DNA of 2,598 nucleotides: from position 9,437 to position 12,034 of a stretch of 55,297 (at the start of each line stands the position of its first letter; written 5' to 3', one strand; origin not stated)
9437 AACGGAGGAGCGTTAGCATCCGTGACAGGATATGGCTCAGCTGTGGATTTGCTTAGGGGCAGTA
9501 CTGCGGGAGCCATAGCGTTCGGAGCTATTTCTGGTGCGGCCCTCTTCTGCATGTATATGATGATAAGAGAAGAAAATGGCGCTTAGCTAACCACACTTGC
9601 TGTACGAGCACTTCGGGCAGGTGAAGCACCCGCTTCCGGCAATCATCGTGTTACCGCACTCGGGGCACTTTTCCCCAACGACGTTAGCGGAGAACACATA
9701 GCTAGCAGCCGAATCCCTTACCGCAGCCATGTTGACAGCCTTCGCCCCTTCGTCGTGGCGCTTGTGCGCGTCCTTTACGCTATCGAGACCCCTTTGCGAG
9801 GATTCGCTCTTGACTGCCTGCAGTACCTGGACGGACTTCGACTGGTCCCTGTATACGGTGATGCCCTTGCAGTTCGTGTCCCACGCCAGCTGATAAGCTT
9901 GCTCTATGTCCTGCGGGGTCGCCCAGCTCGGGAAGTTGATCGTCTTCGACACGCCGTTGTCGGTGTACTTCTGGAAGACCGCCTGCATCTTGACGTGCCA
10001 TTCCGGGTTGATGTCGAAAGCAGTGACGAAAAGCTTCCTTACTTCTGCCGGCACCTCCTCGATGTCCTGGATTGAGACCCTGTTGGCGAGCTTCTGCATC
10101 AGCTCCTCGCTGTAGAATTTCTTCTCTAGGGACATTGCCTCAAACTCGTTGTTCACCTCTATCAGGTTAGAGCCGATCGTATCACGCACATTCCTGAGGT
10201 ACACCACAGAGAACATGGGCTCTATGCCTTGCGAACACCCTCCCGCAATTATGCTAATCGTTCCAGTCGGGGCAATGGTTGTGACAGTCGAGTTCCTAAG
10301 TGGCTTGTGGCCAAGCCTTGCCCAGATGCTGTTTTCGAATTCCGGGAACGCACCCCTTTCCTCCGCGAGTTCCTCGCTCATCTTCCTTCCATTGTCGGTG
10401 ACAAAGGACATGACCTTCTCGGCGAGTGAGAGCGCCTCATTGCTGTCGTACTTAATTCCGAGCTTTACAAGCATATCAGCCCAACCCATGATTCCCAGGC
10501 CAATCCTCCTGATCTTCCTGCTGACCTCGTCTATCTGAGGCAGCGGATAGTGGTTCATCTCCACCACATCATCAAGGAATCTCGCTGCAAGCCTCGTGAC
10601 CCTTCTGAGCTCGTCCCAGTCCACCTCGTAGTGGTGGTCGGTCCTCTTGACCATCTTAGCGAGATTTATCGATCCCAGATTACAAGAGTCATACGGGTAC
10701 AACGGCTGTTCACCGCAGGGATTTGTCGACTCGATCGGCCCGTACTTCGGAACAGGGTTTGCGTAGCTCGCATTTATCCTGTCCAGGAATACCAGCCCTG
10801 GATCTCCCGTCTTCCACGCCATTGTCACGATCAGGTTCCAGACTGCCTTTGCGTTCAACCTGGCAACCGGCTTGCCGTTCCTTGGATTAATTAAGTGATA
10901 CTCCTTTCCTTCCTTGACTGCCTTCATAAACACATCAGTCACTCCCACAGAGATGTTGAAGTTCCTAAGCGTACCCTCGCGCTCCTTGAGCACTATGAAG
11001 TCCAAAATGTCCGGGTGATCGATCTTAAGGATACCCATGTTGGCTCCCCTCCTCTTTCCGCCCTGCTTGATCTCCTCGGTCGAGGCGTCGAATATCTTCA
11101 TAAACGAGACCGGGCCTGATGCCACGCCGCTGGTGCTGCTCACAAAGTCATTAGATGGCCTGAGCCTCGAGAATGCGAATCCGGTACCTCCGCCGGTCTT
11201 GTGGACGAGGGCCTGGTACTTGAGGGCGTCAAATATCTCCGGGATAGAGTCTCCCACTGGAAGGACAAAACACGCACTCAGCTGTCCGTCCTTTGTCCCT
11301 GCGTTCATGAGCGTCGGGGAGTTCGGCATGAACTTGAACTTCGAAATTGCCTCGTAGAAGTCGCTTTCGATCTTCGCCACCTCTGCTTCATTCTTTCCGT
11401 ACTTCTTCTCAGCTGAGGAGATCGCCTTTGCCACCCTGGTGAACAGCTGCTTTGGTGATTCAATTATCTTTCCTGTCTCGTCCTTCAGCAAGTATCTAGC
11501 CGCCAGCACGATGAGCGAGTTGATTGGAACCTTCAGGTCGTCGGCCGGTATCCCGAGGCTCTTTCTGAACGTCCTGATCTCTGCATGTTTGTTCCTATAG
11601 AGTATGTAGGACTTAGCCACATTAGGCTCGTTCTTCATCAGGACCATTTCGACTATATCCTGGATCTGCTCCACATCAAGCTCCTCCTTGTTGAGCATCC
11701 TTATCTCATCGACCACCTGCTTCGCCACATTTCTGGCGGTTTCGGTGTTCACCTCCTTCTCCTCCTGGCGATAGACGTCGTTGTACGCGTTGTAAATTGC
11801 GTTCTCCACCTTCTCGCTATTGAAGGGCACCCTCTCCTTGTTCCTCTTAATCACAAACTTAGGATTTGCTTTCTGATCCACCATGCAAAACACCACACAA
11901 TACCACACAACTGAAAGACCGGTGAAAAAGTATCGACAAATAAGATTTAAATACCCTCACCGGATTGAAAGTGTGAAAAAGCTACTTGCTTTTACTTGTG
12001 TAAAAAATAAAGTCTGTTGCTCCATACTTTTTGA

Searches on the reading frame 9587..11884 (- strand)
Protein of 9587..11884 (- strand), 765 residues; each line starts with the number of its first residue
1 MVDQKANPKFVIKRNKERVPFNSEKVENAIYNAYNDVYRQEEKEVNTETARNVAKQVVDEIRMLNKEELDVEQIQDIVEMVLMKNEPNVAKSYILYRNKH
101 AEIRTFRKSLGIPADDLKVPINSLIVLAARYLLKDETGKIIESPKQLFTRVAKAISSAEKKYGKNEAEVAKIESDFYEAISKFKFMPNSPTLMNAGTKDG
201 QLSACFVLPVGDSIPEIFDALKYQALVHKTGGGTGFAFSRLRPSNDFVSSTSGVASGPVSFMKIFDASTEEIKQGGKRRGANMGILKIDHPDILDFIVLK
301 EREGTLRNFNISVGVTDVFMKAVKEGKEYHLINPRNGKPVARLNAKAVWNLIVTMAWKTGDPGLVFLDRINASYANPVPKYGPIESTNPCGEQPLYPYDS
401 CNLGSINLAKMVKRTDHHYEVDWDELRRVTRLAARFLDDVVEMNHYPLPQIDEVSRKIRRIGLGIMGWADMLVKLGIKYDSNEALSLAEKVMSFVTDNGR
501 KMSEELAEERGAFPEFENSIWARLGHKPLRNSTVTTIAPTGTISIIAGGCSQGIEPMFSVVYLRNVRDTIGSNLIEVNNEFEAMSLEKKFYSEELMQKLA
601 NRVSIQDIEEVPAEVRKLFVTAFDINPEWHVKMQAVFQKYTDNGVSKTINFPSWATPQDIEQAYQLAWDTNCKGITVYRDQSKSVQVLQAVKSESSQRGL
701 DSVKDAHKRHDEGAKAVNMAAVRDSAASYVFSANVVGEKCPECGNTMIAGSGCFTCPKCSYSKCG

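Call 15: search_protein_families(library=pfam, proteins=[window:9587-11884:-], max_evalue=0.001)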
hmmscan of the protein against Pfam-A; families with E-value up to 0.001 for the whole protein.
window:9587-11884:- (765 aa): 3 families
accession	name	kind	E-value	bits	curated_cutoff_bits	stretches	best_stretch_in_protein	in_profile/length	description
PF02867.20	Ribonuc_red_lgC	-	4.9e-138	461.5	23.9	2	203-523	1-346/523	Ribonucleotide reductase, barrel domain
PF00317.26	Ribonuc_red_lgN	-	4.5e-24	84.7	28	1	122-200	6-77/77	Ribonucleotide reductase, all-alpha domain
PF03477.21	ATP-cone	-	1.7e-21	77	25.8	1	10-101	2-87/88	ATP cone domain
